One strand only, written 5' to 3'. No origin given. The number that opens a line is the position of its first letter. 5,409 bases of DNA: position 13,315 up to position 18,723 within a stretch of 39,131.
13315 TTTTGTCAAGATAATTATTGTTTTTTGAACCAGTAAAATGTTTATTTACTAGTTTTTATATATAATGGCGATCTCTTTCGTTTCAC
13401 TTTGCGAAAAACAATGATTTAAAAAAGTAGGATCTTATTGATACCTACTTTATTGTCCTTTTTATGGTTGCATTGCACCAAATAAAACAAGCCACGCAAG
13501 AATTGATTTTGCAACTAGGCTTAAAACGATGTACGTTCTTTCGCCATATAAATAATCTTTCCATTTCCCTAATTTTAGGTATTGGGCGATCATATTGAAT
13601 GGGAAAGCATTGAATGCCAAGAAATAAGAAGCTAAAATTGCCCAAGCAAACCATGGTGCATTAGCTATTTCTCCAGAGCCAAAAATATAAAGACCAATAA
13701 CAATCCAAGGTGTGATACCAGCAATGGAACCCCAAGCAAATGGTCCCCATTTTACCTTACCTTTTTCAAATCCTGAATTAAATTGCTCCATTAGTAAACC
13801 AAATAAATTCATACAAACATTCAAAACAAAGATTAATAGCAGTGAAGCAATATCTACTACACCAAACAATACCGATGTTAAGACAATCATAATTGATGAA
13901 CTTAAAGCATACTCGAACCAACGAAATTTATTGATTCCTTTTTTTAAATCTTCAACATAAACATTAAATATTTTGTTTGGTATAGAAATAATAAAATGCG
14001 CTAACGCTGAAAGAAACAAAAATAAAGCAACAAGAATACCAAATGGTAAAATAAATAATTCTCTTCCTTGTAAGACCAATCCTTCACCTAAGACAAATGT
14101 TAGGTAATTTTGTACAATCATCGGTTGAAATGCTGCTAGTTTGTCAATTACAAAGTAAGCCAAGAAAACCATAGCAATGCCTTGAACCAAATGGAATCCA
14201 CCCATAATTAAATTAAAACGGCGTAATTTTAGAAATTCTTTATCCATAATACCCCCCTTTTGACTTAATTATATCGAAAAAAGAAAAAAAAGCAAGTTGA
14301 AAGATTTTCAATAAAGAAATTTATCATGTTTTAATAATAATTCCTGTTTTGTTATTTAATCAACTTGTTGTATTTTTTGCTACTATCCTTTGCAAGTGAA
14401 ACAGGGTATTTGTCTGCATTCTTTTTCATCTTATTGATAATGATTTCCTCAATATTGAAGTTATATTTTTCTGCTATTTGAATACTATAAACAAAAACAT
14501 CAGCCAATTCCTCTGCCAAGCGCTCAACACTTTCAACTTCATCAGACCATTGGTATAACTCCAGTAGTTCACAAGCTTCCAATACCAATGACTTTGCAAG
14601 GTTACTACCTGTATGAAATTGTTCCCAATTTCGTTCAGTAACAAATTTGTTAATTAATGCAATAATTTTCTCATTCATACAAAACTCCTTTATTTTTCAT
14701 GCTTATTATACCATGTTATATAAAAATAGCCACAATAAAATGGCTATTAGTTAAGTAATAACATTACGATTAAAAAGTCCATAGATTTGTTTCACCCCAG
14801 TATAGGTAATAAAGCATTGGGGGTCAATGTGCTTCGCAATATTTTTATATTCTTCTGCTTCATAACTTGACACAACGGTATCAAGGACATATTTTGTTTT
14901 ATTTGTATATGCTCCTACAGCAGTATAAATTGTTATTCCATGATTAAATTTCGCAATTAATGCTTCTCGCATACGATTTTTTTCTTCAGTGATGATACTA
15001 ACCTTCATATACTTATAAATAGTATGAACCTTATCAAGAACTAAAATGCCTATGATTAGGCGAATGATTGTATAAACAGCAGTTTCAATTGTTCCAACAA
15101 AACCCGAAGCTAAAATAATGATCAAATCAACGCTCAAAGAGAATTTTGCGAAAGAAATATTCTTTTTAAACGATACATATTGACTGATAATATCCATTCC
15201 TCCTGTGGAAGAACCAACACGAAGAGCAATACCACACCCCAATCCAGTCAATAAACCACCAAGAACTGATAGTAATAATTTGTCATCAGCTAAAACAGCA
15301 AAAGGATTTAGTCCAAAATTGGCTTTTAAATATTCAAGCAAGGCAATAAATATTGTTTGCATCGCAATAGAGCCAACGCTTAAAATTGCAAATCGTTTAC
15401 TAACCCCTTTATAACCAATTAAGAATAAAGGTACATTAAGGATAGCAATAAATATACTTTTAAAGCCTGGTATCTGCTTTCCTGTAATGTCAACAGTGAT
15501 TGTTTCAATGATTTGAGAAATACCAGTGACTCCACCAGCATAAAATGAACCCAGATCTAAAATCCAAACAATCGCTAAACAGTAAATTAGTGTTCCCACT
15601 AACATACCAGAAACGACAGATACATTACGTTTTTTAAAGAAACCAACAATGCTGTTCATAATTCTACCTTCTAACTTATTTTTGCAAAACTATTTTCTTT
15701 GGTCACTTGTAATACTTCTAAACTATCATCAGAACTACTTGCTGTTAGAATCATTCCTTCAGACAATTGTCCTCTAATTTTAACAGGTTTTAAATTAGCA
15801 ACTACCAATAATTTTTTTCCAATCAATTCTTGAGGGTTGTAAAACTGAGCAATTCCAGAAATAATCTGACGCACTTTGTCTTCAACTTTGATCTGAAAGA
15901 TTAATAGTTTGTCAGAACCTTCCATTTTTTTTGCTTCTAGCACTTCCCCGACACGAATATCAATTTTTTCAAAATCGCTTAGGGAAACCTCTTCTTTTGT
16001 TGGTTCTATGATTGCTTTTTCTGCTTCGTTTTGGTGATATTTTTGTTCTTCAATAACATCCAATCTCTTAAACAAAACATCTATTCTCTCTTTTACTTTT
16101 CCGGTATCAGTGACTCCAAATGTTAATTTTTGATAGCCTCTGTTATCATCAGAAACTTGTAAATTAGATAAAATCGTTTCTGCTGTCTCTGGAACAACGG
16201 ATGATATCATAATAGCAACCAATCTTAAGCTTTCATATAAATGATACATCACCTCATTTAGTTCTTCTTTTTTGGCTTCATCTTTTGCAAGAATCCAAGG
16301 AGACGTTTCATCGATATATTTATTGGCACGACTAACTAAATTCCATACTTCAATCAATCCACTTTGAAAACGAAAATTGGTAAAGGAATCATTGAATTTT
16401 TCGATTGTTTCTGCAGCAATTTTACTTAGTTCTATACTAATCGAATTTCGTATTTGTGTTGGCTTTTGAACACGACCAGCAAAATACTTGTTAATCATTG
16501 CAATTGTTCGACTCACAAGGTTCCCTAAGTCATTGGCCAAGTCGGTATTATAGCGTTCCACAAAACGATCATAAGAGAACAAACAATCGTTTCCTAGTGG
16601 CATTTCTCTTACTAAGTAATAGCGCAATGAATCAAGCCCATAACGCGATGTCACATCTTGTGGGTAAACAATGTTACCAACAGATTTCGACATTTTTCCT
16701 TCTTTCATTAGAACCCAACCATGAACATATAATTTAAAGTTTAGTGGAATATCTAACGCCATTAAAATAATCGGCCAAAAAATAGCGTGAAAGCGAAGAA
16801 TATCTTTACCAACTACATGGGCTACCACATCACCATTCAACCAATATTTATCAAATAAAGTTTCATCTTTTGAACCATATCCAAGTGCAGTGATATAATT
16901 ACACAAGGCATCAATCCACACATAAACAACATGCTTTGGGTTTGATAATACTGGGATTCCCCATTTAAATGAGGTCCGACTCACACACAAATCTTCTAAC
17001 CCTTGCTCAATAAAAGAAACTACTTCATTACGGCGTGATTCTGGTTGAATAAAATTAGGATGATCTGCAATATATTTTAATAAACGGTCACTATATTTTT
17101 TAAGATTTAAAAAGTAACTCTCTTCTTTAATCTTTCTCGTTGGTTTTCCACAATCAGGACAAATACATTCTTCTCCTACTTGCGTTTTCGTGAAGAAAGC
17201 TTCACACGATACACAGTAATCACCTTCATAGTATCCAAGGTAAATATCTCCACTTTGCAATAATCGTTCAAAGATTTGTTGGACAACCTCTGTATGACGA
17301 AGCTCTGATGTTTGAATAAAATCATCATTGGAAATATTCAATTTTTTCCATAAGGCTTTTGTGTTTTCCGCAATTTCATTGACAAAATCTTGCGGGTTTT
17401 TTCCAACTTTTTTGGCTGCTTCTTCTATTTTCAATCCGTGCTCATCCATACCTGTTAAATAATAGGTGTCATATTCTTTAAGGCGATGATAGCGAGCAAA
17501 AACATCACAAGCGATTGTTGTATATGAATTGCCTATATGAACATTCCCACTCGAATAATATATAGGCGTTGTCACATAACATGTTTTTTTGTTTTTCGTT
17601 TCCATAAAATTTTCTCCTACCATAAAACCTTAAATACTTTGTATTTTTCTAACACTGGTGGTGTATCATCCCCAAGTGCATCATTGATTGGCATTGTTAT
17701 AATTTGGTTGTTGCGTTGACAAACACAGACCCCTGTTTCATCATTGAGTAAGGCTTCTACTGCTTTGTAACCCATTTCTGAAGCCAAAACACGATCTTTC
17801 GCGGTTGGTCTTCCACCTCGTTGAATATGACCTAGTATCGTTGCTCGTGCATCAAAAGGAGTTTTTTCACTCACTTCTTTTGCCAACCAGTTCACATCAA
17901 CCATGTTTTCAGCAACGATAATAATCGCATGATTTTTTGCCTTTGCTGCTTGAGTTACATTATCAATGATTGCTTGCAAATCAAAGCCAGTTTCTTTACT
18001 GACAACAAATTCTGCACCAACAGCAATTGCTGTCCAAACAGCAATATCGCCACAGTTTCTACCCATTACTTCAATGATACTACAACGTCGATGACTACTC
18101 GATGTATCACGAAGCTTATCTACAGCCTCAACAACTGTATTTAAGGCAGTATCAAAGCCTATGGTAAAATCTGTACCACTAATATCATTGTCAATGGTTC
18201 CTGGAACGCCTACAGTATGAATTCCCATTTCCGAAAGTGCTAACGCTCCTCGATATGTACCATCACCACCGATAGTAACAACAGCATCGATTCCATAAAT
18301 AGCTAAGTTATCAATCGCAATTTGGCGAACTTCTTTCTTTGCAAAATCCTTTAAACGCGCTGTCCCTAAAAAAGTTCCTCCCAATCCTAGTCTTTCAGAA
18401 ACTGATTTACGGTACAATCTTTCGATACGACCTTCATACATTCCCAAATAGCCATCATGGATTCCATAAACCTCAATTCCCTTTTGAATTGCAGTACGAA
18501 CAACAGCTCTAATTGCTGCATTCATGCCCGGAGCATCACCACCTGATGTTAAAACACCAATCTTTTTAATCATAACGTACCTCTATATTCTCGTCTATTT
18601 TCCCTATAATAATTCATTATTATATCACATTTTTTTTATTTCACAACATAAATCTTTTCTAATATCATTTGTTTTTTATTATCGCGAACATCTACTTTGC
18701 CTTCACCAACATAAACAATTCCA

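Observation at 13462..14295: Monocistronic heliorhodopsin in a fermentative housekeeping neighbourhood, with no retinal pathway nearby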

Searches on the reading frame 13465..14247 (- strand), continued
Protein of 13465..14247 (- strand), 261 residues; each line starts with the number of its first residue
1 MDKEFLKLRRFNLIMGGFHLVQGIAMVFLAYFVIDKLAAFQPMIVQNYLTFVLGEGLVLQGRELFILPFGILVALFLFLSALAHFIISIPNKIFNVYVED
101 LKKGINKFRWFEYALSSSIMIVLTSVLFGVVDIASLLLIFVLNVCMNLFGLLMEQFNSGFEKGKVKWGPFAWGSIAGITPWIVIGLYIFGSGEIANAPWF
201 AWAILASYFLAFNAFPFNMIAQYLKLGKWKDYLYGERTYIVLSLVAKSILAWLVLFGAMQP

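Call 67: predict_structure(alignment_id=A1)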
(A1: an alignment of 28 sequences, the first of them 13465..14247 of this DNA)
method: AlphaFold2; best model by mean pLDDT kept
length: 261 residues; sequences in the alignment: 28
mean_pLDDT: 82.4   pTM: 0.79
mean pLDDT of the five models: 82.4, 74.8, 72.5, 62.1, 55.5
residues with pLDDT >= 90: 76; 70-90: 148; 50-70: 37; < 50: 0
segments of 3 or more residues with pLDDT < 50: none
pLDDT, mean of each block of 10 residues (from residue 1): 85 92 90 73 92 93 92 91 92 91 84 86 85 89 82 73 64 63 69 70 76 74 82 86 87 84 60
secondary structure, 60 per line:
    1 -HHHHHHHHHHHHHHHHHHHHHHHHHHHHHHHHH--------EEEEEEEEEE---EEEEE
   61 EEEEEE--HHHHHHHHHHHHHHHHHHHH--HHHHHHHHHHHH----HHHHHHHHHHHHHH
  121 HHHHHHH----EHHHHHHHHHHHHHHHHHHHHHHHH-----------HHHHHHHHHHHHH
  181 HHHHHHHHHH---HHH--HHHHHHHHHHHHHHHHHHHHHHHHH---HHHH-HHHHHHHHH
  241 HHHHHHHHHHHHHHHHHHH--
elements in order: H2-34 E43-52 E56-66 H69-88 H91-102 H107-127 H133-156 H168-190 H199-223 H227-230 H232-259

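Call 70: fold_search(model_id=the predicted structure, library=pdb)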
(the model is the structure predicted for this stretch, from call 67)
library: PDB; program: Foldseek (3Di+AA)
matches with E <= 10: 598; with E <= 0.001: 15
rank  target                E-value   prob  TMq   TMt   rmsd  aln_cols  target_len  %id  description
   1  7u55                  6.5e-17  1.00  0.85  0.90   2.6       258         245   40  Crystal structure of Thermoplasmatales archaeon heliorhodopsin at pH 4.5 (released 2022-09-07)
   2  7clj                  1.8e-16  1.00  0.85  0.89   2.8       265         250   38  Crystal structure of Thermoplasmatales archaeon heliorhodopsin E108D mutant (released 2020-09-02)
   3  6is6                  2.4e-16  1.00  0.85  0.89   2.6       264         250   39  Crystal structure of Thermoplasmatales archaeon heliorhodopsin (released 2019-09-25)
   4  6su4_A                4.1e-16  1.00  0.81  0.83   3.6       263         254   41  Crystal structure of the 48C12 heliorhodopsin in the blue form at pH 4.3 (released 2019-12-11)
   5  6su4_X                5.8e-16  1.00  0.83  0.85   3.1       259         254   43  Crystal structure of the 48C12 heliorhodopsin in the blue form at pH 4.3 (released 2019-12-11)
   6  6su3_A                8.3e-16  1.00  0.81  0.82   3.5       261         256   42  Crystal structure of the 48C12 heliorhodopsin in the violet form at pH 8.8 (released 2019-12-11)
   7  6su3_X                1.6e-15  1.00  0.81  0.82   3.5       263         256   41  Crystal structure of the 48C12 heliorhodopsin in the violet form at pH 8.8 (released 2019-12-11)
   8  9ljj_A                1.8e-15  1.00  0.83  0.86   3.0       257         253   43  cryo-EM structure of a nanobody bound heliorhodopsin (released 2025-02-12)
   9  6uh3_B                1.3e-14  1.00  0.81  0.86   3.3       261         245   41  Crystal structure of bacterial heliorhodopsin 48C12 (released 2019-12-04)
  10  6uh3_A                1.6e-14  1.00  0.82  0.87   3.3       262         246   40  Crystal structure of bacterial heliorhodopsin 48C12 (released 2019-12-04)
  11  5azd_C                2.1e-04  1.00  0.56  0.58   6.8       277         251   12  Crystal structure of thermophilic rhodopsin. (released 2016-04-27)
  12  9wfa                  2.6e-04  1.00  0.59  0.62   6.4       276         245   12  Cryo-EM structure of psXR (released 2026-03-18)
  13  5azd_A                5.4e-04  1.00  0.53  0.55   7.5       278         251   12  Crystal structure of thermophilic rhodopsin. (released 2016-04-27)
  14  9hfk_A                5.4e-04  1.00  0.51  0.52   7.6       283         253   11  Cryo-EM structure of the freshwater actinorhodopsin, Rhodoluna lacicola (RlActR) (released 2026-03-18)
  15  5azd_B                8.1e-04  1.00  0.57  0.59   7.0       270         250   13  Crystal structure of thermophilic rhodopsin. (released 2016-04-27)
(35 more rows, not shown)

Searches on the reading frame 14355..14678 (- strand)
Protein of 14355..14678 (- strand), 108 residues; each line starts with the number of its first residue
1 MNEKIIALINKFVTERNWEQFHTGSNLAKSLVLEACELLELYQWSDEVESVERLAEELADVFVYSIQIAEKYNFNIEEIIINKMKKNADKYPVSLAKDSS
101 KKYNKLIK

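Call 9: search_protein_families(library=pfam, proteins=[window:14355-14678:-], max_evalue=0.00001)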
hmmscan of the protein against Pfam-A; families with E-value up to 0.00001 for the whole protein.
window:14355-14678:- (108 aa): 1 family
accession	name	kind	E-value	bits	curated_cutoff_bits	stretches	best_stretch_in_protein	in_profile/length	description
PF12643.12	MazG-like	-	9.5e-14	51.9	27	1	30-106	2-85/85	MazG-like family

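Call 44: find_related_loci(query=window:14355-14678:-, collection=metagenome_contigs, flank=4000)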
Query window:14355-14678:- (108 aa) in metagenome_contigs; peptide patterns used: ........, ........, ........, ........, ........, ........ (x = any residue, [..] = any of these).
600 stretches matched a pattern (row limit reached: there are more); 1 encode a relative of the query (tblastn E <= 1e-3); 1 distinct loci.
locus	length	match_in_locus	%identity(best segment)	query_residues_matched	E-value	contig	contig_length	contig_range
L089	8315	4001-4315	49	6-106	9e-28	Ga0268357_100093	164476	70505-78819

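Call 55: search_protein_families(library=ncbifam, proteins=[window:14355-14678:-], max_evalue=0.00001)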
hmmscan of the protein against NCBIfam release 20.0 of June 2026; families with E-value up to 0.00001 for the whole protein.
window:14355-14678:- (108 aa): 0 families

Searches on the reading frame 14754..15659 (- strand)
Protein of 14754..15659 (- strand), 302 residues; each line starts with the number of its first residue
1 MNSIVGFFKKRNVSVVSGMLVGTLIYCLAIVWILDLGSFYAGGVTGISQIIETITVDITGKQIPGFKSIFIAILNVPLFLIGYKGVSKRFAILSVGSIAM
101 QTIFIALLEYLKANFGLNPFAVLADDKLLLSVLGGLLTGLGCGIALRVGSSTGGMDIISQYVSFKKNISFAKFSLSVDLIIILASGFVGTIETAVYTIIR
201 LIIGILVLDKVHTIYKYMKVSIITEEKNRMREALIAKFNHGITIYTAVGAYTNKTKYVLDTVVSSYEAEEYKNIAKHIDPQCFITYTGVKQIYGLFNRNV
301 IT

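Call 9: search_protein_families(library=pfam, proteins=[window:14754-15659:-], max_evalue=0.00001)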
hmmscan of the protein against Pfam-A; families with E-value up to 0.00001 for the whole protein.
window:14754-15659:- (302 aa): 2 families
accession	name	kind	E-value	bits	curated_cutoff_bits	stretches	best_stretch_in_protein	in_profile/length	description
PF02588.21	YitT_membrane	-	3.8e-43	147.7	24.3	1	18-234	4-204/205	Uncharacterised 5xTM membrane BCR, YitT family COG1284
PF10035.14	DUF2179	-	4.1e-15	55.8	22.8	1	240-294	1-55/55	Uncharacterized protein conserved in bacteria (DUF2179)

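Call 55: search_protein_families(library=ncbifam, proteins=[window:14754-15659:-], max_evalue=0.00001)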
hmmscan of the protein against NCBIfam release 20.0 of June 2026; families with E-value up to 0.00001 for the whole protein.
window:14754-15659:- (302 aa): 1 family
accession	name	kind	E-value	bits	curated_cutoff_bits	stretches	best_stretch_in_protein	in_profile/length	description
NF043063.1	MMSYN1_0411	equivalog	5.8e-11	42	550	1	130-184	180-234/498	YitT family ABC transporter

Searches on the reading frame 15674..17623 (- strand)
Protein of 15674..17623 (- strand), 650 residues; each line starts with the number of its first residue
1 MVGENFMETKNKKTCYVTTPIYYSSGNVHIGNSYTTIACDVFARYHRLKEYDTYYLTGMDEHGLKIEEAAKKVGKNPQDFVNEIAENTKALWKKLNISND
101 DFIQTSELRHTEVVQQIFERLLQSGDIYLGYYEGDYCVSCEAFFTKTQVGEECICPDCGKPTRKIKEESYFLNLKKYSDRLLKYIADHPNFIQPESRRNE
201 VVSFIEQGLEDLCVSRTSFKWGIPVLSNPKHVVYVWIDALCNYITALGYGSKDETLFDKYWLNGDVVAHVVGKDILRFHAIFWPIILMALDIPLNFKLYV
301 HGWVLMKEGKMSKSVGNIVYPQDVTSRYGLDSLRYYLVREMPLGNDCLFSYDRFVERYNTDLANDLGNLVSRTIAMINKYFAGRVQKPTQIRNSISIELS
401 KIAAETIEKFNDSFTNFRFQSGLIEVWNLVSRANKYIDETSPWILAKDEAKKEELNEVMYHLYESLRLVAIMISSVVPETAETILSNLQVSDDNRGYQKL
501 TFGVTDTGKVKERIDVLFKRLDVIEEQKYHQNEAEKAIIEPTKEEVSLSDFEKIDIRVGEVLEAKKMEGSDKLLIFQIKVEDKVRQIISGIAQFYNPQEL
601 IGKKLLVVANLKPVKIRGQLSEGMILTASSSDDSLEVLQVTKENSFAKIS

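Call 9: search_protein_families(library=pfam, proteins=[window:15674-17623:-], max_evalue=0.00001)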
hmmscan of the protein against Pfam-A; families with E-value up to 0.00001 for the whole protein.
window:15674-17623:- (650 aa): 6 families
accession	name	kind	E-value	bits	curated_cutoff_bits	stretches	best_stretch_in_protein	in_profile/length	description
PF09334.17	tRNA-synt_1g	-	1.1e-110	370.5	20.1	2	158-373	172-390/391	tRNA synthetases class I (M)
PF00133.28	tRNA-synt_1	-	1.5e-28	100.2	22.7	2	7-225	17-243/414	tRNA synthetases class I (I, L, M and V)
PF01588.26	tRNA_bind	-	2.7e-26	91.9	27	1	556-643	1-90/96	Putative tRNA binding domain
PF01406.26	tRNA-synt_1e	-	1.6e-14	54.4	27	1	10-130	7-124/301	tRNA synthetases class I (C) catalytic domain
PF08264.19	Anticodon_1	-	6.3e-06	26.6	25.1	0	403-491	8-89/148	Anticodon-binding domain of tRNA ligase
PF19303.5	Anticodon_3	-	6.4e-06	26.5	23.5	0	404-530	19-144/152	Anticodon binding domain of methionyl tRNA ligase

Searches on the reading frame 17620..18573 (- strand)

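Call 9: search_protein_families(library=pfam, proteins=[window:17620-18573:-], max_evalue=0.00001)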
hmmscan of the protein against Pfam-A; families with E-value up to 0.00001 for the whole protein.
window:17620-18573:- (318 aa): 1 family
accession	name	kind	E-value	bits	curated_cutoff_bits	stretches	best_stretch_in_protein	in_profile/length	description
PF00365.25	PFK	-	2.4e-107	358.9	30.9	1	4-275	1-277/277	Phosphofructokinase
